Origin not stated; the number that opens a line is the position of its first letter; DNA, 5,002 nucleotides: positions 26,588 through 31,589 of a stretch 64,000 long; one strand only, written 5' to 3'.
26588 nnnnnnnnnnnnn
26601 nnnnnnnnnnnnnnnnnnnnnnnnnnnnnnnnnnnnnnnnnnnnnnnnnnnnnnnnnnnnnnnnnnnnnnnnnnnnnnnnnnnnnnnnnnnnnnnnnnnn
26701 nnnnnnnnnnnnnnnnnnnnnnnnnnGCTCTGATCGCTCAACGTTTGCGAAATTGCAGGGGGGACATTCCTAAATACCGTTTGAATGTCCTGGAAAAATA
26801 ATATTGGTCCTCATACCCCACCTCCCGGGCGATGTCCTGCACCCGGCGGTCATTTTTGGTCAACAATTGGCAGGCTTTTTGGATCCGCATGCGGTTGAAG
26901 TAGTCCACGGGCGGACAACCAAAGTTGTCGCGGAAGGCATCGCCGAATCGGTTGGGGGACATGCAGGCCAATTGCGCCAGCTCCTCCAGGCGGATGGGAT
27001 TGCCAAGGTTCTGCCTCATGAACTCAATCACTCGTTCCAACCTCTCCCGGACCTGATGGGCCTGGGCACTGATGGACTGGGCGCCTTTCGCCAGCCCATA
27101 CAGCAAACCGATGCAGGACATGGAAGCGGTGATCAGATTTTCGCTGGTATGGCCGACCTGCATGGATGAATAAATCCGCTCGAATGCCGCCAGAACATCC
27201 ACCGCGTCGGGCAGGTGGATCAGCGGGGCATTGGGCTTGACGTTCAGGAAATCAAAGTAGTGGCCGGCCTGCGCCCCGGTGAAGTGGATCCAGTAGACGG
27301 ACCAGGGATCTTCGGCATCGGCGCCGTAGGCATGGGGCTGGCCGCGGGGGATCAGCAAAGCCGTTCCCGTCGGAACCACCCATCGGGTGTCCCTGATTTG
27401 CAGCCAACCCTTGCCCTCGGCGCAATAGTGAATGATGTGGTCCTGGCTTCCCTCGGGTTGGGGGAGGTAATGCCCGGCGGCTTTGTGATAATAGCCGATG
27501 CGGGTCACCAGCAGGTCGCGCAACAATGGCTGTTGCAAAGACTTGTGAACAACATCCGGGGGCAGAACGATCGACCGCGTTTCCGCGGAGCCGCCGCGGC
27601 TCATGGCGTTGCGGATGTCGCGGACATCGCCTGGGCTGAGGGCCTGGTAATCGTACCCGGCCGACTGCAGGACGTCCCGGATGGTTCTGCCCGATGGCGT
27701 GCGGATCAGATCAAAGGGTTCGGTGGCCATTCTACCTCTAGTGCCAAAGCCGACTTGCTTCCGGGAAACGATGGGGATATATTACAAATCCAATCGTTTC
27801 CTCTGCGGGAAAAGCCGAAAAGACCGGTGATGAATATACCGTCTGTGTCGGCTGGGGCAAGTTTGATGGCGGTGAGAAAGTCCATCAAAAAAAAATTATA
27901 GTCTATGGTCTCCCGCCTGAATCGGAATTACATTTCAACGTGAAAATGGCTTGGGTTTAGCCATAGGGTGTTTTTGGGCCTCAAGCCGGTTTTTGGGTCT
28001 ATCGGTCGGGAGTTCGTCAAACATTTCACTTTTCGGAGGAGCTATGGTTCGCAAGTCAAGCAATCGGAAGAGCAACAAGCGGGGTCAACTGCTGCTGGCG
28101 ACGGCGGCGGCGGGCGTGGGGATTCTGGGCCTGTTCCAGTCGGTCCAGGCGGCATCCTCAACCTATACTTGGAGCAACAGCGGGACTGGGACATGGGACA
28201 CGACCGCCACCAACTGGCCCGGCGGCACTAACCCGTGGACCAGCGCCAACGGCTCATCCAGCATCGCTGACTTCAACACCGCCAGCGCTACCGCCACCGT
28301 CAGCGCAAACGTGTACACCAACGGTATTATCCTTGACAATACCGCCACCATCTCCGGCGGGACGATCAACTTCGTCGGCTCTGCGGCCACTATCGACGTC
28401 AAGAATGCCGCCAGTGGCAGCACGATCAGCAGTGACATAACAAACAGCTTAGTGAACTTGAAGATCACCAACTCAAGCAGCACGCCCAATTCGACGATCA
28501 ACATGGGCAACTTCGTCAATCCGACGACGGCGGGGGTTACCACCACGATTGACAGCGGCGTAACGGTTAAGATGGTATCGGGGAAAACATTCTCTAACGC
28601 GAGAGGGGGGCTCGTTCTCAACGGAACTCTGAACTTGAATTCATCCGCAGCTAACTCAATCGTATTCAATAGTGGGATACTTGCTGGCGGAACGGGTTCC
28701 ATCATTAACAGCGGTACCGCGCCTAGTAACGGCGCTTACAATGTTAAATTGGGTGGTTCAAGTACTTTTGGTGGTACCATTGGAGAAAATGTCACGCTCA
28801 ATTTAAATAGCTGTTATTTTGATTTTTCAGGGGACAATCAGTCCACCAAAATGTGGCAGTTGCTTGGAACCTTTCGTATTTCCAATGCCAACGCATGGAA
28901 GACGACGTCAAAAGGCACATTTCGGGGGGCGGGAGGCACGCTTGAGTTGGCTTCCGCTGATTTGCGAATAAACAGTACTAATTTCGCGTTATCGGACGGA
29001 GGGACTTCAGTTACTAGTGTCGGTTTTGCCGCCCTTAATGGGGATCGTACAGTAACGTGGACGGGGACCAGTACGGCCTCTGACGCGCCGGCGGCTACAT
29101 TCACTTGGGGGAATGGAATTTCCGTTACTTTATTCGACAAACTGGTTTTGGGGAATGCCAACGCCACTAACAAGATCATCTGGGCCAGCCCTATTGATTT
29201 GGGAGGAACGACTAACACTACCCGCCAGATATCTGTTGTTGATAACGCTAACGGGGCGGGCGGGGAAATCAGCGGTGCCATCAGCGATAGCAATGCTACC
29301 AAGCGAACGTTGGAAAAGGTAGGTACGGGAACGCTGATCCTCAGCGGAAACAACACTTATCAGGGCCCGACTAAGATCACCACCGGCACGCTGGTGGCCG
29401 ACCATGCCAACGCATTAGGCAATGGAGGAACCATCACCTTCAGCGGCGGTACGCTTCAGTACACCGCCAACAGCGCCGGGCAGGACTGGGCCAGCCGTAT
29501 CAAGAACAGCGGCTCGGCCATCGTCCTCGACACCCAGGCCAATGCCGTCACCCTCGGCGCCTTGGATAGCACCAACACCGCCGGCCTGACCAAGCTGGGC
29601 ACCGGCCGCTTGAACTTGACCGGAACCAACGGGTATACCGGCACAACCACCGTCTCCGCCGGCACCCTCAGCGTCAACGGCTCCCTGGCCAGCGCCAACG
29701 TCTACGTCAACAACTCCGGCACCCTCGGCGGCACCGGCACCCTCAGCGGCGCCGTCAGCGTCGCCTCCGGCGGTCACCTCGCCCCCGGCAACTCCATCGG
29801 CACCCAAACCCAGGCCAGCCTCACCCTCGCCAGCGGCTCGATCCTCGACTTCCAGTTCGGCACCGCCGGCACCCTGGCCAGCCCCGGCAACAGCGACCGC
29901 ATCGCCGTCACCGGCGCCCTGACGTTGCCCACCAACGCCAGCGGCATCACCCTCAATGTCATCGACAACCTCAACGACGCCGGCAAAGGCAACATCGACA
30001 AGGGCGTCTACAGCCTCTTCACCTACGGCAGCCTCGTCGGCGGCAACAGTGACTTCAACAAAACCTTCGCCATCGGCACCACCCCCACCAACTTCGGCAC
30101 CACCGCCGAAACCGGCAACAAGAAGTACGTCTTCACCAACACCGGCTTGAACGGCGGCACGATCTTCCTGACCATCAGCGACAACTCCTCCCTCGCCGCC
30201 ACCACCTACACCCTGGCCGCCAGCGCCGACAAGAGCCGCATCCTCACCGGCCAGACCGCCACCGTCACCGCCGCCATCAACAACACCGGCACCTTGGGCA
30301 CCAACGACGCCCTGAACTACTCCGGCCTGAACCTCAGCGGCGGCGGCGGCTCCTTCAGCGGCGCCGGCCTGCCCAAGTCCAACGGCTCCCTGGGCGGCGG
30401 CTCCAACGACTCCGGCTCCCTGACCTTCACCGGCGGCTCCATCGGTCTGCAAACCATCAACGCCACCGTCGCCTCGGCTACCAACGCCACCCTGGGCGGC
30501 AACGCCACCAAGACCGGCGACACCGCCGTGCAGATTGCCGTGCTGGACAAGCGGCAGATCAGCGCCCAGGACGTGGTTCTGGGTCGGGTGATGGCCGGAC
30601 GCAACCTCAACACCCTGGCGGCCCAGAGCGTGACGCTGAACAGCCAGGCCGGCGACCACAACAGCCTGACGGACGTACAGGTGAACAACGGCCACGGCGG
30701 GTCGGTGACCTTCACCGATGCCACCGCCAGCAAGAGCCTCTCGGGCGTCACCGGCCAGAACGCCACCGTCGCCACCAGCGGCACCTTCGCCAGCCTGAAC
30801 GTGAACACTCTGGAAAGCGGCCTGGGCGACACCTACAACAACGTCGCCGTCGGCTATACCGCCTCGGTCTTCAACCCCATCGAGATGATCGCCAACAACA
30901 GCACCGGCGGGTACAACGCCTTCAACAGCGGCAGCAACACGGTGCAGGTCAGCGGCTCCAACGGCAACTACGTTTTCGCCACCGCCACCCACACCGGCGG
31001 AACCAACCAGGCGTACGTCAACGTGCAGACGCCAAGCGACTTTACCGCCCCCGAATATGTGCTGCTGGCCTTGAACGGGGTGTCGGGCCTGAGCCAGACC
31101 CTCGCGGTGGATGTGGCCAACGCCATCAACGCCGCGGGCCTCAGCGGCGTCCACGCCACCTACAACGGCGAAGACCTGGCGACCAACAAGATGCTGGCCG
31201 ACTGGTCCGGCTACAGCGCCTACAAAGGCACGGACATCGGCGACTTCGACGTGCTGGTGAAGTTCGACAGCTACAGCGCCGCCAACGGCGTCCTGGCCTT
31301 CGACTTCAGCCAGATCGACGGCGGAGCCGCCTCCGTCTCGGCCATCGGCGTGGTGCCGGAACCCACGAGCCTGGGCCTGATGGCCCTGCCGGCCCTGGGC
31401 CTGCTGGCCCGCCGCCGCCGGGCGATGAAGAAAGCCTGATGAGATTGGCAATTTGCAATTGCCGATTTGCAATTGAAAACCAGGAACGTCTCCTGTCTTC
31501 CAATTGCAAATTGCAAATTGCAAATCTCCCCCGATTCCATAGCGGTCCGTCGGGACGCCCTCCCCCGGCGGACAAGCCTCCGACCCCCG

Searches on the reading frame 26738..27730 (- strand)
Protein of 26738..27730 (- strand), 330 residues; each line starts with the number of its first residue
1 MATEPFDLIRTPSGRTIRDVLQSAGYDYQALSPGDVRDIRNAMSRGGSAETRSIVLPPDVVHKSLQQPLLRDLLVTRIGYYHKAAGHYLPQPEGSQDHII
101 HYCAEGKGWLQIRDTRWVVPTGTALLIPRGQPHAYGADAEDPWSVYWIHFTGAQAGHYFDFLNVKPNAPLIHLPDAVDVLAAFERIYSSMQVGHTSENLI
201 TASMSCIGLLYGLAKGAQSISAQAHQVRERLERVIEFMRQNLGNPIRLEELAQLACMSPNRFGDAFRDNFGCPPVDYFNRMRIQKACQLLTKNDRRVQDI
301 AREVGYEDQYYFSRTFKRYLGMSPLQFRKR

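Call 8: search_protein_families(library=pfam, proteins=[window:26738-27730:-], max_evalue=0.01)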
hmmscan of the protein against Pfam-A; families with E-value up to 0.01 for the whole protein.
window:26738-27730:- (330 aa): 5 families
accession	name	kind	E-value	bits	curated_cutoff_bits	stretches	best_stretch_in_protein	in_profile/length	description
PF12833.13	HTH_18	-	2.8e-24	85.6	33.6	1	251-330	1-80/80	Helix-turn-helix domain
PF02311.25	AraC_binding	-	1.5e-20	73.8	21.1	1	82-197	9-118/135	AraC-like ligand binding domain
PF00165.29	HTH_AraC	-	1.6e-19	70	26.6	2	296-329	10-42/42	Bacterial regulatory helix-turn-helix proteins, AraC family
PF07883.17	Cupin_2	-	7.8e-07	29.2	27.2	1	97-148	18-69/70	Cupin domain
PF12852.13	Cupin_6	-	0.0038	17.4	26.7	1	95-141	34-80/183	Cupin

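Call 67: find_encoding_contigs(protein=window:26738-27730:-, flank=1000, max_places=3)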
Protein window:26738-27730:- (330 aa): no gene with exactly this product is on record in the collection.

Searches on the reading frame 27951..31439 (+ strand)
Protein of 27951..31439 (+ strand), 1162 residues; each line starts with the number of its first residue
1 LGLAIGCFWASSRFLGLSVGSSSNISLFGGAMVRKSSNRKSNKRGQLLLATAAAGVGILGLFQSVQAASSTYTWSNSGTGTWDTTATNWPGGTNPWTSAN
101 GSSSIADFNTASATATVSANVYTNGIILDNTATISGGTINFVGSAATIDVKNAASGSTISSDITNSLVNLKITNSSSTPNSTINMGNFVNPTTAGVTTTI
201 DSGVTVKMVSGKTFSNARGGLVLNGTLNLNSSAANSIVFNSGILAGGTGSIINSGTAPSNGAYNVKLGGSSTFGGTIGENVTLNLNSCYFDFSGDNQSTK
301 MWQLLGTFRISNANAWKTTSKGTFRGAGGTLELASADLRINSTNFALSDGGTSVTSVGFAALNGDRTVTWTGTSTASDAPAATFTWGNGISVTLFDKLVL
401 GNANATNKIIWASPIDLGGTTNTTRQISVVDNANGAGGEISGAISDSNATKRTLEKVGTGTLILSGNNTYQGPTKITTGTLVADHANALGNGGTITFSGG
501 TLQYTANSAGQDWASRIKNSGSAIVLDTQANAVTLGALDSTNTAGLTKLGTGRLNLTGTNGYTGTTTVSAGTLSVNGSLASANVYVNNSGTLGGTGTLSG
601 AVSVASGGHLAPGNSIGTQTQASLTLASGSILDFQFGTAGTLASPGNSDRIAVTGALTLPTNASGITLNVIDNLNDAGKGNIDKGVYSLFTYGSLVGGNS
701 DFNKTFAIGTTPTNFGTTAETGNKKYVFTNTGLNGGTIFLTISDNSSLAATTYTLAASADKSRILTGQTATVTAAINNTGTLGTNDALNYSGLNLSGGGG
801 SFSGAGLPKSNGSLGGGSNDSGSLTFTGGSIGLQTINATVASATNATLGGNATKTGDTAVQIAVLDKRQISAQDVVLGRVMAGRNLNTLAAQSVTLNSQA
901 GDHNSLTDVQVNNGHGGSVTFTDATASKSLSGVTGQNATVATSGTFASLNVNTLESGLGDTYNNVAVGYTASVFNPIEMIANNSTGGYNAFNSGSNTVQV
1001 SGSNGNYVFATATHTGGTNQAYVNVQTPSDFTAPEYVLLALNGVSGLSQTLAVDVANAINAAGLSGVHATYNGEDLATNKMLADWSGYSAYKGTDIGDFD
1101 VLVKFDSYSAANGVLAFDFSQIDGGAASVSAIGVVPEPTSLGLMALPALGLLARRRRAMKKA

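Call 8: search_protein_families(library=pfam, proteins=[window:27951-31439:+], max_evalue=0.01)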
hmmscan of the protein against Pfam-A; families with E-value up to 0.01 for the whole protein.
window:27951-31439:+ (1162 aa): 2 families
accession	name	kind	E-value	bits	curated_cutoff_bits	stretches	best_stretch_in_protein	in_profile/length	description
PF12951.13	PATR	-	1.6e-15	57.3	27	2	454-482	1-29/30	Passenger-associated-transport-repeat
PF07589.16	PEP-CTERM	-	0.0091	16.5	20.7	1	1135-1157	2-24/24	PEP-CTERM motif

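Call 68: search_protein_families(library=ncbifam, proteins=[window:27951-31439:+], max_evalue=0.001)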
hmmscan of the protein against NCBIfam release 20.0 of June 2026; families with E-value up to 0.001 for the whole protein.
window:27951-31439:+ (1162 aa): 2 families
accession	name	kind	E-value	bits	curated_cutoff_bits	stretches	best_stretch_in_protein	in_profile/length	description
NF051851.1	AtpSerPepEprS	equivalog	3.5e-17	61.7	1700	1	543-669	449-565/988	autotransporter serine peptidase EprS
TIGR02601.1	autotrns_rpt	repeat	4.3e-13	48.8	19.85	2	453-483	1-31/32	beta strand repeat protein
